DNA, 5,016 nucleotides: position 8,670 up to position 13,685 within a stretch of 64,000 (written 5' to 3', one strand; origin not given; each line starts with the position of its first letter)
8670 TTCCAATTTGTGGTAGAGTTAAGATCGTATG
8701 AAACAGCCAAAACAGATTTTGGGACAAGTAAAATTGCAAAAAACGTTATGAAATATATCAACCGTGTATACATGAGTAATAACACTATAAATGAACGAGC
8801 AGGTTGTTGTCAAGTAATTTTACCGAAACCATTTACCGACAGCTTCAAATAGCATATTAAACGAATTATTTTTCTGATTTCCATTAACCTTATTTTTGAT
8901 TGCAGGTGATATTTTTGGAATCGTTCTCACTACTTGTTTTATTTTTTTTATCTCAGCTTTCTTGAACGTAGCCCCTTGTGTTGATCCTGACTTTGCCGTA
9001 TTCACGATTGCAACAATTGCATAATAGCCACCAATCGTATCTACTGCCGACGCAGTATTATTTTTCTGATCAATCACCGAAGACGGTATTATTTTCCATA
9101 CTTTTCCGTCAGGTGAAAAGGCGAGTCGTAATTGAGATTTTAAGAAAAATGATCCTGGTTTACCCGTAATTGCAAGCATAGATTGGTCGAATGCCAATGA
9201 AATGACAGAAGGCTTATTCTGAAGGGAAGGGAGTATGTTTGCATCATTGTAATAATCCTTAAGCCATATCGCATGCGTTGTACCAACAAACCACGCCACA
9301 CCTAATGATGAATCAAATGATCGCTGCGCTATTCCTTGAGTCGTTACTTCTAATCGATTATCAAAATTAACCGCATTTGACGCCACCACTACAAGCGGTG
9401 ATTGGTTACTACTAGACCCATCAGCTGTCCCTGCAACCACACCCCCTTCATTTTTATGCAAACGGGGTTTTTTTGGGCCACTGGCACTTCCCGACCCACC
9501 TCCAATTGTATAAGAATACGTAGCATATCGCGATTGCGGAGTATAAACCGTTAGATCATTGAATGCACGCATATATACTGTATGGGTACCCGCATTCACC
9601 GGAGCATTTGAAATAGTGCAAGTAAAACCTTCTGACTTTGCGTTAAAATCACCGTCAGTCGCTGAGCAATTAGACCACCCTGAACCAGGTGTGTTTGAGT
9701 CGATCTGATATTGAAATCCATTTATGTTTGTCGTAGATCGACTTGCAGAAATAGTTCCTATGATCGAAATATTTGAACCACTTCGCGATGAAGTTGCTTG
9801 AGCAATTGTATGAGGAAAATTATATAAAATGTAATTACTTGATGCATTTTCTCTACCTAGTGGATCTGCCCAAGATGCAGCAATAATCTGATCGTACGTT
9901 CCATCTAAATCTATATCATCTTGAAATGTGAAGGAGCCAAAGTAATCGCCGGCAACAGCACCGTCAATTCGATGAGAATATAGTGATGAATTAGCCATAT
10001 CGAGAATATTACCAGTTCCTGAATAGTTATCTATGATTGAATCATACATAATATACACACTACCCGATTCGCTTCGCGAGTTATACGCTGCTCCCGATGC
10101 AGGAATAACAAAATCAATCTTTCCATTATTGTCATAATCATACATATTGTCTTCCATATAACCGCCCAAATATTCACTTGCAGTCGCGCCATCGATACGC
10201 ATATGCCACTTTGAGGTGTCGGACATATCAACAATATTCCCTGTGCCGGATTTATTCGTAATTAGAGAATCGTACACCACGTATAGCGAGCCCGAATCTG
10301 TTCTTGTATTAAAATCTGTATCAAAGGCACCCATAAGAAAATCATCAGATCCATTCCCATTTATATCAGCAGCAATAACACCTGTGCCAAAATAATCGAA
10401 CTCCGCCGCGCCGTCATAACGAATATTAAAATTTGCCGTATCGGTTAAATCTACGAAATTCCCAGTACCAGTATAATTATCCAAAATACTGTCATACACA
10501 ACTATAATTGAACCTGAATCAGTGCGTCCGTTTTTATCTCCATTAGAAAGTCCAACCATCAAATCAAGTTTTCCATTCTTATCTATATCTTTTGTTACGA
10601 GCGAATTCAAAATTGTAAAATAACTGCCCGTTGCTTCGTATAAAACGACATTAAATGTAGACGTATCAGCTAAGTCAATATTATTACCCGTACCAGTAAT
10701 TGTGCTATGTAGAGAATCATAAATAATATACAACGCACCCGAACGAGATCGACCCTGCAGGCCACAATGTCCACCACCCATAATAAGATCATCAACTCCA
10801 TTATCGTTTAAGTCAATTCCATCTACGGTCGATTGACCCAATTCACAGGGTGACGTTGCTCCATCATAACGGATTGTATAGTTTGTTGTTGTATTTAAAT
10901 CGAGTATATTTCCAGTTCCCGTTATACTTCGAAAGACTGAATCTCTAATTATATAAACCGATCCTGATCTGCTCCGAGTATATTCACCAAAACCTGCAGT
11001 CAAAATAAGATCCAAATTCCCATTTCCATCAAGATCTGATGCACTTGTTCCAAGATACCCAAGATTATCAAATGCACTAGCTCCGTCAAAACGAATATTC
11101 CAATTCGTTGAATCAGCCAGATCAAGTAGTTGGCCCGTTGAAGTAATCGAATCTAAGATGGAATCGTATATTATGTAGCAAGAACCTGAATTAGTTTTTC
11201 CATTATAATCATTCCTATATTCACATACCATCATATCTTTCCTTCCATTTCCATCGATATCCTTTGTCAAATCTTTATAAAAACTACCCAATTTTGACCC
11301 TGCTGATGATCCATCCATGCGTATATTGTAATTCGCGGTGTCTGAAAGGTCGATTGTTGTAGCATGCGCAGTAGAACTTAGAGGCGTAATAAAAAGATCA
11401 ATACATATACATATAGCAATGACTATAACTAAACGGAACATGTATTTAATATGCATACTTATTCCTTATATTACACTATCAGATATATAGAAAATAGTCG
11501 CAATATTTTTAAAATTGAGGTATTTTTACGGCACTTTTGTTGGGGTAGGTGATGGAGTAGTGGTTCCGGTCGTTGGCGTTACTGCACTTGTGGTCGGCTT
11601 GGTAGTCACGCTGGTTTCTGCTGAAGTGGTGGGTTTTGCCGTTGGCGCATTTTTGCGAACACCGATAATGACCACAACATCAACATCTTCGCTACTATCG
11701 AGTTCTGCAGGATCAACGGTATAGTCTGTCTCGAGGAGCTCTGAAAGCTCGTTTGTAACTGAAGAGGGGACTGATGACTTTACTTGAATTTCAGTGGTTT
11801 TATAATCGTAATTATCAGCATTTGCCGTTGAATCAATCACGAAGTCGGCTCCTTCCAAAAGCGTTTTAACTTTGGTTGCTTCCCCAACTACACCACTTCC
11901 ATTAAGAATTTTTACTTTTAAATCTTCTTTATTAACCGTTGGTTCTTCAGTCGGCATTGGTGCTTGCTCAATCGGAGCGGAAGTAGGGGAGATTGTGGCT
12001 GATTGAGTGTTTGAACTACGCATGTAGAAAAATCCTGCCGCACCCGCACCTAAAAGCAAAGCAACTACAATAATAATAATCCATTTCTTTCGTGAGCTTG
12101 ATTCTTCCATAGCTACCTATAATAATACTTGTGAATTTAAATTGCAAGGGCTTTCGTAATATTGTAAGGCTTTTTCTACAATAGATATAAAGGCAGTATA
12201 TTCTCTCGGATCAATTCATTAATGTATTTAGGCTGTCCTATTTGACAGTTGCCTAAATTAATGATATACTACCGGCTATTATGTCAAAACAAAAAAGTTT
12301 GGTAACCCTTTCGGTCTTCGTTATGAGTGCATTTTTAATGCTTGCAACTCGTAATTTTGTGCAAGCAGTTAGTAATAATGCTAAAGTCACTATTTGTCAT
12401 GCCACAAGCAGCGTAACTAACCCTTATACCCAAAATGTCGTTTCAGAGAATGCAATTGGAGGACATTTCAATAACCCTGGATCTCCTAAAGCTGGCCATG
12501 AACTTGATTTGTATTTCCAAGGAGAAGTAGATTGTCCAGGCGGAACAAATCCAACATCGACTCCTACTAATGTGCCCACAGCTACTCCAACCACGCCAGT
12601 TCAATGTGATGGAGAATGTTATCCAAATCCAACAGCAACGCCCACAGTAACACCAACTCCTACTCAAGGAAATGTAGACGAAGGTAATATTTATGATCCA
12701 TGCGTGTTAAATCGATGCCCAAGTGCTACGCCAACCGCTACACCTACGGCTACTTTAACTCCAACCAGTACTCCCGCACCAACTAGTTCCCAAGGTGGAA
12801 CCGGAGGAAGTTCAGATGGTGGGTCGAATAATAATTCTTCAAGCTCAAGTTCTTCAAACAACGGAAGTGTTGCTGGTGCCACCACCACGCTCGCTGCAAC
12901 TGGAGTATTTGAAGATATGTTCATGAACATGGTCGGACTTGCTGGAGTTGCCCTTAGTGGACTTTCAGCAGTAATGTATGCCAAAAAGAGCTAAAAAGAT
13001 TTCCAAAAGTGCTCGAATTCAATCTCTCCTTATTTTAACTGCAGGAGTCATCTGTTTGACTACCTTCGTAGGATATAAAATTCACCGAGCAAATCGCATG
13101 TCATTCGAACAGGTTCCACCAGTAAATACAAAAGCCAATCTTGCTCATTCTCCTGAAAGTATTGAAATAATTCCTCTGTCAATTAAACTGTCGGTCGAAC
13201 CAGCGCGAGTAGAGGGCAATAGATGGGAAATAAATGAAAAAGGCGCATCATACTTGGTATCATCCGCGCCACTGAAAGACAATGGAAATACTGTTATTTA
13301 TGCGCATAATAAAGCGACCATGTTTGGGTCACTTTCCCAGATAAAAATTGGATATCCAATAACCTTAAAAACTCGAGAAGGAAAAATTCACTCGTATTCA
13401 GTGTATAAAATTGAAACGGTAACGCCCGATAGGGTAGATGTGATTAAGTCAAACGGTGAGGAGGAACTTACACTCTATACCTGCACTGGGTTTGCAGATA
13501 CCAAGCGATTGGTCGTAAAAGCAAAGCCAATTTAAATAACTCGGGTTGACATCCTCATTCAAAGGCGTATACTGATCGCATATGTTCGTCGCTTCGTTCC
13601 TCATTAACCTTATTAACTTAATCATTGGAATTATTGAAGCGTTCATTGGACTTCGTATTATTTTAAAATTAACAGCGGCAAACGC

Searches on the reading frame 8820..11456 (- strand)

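Call 26: search_protein_families(library=pfam, proteins=[window:8820-11456:-], max_evalue=0.01)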
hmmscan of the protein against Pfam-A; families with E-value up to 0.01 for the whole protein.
window:8820-11456:- (878 aa): 1 family
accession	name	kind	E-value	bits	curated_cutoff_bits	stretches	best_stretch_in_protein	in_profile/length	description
PF01839.29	FG-GAP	-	1.1e-12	48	22.1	1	138-170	6-37/37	FG-GAP repeat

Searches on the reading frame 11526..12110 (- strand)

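Call 61: search_protein_families(library=pfam, proteins=[window:11526-12110:-], max_evalue=0.01)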
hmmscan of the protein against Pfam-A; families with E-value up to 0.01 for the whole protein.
window:11526-12110:- (194 aa): 1 family
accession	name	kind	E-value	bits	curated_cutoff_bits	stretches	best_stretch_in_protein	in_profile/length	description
PF13399.11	LytR_C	-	3.9e-10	41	22.2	1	63-150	1-83/86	LytR cell envelope-related transcriptional attenuator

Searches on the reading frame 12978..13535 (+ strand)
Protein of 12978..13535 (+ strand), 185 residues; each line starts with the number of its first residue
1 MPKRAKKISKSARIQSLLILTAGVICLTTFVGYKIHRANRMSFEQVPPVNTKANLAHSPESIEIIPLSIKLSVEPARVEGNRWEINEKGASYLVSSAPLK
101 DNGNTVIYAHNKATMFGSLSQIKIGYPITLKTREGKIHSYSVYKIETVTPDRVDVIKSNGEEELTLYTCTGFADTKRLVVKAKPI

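Call 61: search_protein_families(library=pfam, proteins=[window:12978-13535:+], max_evalue=0.01)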
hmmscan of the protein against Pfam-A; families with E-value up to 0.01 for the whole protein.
window:12978-13535:+ (185 aa): 1 family
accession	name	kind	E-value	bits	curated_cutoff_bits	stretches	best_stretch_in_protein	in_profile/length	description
PF04203.18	Sortase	-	8.4e-23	80.9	26.6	1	78-184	13-124/125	Sortase domain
